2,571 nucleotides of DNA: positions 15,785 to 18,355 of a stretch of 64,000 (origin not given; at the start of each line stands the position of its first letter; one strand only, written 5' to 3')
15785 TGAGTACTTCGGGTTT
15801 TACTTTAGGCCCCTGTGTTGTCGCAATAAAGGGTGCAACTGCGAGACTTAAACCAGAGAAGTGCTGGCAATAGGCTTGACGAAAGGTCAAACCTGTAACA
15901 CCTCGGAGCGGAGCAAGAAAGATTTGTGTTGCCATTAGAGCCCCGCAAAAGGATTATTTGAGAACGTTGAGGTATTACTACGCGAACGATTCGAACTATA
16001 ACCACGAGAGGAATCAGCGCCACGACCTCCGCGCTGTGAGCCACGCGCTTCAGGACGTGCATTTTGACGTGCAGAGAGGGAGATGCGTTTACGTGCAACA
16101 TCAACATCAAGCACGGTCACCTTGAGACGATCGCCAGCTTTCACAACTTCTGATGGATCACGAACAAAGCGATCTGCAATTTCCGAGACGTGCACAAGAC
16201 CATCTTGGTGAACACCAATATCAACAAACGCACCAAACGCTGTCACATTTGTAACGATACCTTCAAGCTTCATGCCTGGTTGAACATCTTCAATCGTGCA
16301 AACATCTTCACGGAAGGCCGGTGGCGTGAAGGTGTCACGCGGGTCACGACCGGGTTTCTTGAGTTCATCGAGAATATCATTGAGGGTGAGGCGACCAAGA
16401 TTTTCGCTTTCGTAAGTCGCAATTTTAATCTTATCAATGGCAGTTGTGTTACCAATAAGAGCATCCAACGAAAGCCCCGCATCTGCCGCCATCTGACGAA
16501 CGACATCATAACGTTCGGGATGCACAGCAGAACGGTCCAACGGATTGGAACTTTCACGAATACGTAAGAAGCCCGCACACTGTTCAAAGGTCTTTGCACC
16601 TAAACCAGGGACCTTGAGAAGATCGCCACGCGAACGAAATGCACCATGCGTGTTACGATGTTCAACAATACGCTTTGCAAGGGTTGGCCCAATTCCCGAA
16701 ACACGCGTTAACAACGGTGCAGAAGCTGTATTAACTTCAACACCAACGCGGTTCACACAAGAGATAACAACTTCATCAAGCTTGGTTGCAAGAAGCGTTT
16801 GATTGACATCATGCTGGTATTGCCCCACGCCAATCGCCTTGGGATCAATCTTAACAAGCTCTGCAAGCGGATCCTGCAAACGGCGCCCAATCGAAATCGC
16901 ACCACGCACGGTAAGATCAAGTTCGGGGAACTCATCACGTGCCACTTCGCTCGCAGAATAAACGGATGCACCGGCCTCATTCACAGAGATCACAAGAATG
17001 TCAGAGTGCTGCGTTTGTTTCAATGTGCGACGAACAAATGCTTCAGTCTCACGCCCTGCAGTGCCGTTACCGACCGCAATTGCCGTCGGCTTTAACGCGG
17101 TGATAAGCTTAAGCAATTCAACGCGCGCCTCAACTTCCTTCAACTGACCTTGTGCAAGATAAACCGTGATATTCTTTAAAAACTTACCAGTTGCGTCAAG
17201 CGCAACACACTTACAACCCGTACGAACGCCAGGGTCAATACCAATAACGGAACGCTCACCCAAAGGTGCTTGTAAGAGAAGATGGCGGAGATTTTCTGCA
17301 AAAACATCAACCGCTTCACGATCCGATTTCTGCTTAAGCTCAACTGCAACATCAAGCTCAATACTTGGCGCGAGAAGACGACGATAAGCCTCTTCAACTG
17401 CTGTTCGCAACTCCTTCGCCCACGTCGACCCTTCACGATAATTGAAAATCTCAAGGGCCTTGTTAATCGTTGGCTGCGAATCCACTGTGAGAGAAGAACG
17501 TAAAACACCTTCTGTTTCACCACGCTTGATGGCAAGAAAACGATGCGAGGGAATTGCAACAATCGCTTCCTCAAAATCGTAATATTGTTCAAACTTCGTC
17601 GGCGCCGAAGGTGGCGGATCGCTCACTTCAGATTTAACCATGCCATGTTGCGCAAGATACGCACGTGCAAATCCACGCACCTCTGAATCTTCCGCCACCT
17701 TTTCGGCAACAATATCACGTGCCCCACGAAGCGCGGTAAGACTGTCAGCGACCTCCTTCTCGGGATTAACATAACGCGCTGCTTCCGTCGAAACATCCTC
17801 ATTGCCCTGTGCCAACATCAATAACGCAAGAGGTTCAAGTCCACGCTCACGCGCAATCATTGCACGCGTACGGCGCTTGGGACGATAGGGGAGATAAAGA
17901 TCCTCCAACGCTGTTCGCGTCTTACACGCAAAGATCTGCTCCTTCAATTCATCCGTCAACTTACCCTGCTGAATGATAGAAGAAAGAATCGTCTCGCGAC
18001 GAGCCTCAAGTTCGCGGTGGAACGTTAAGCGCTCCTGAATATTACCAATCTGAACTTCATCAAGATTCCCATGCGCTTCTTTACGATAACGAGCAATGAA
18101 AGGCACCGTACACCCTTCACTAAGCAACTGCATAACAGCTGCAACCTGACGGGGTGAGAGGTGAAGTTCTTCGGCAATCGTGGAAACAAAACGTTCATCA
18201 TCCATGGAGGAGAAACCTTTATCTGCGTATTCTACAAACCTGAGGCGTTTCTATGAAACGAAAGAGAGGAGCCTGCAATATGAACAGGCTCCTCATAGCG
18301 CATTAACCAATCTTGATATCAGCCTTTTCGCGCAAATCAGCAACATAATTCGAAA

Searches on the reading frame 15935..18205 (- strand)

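Call 46: search_protein_families(library=pfam, proteins=[window:15935-18205:-], max_evalue=0.0001)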
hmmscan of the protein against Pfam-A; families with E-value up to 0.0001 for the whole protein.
window:15935-18205:- (756 aa): 12 families
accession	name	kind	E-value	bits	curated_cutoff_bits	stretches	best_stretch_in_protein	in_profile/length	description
PF16921.10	Tex_YqgF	-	1.3e-45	155.4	27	1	319-444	2-126/126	Tex protein YqgF-like domain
PF22706.1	Tex_central_region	-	2.2e-34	119.5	27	1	137-302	5-178/178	Tex central region-like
PF09371.15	Tex_N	-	7.9e-30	102.9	32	1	6-77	3-74/75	Tex-like protein N-terminal domain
PF12836.13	HHH_3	-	9.1e-30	103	27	1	484-548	1-65/65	Helix-hairpin-helix motif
PF17674.7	HHH_9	-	4.7e-24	85.5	23.1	1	554-623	1-70/70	HHH domain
PF00575.29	S1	-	6.1e-23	81.4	22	1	641-713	2-74/74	S1 RNA binding domain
PF14639.11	YqgF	-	2.6e-11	44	35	1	332-451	22-147/150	Holliday-junction resolvase-like of SPT6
PF23459.1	S1_RRP5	-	4.4e-08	34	27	1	641-711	1-71/72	RRP5 S1 domain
PF14635.12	HHH_7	-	6.5e-08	33.3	27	1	461-549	9-103/104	Helix-hairpin-helix motif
PF03934.19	T2SSK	-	3.9e-06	27.6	24.2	1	489-537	1-49/63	Type II secretion system (T2SS), protein K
PF00633.29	HHH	-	3.9e-06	26.9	24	0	491-516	5-30/30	Helix-hairpin-helix motif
PF14520.12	HHH_5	-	4.1e-05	24.4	27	0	498-541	3-49/57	Helix-hairpin-helix domain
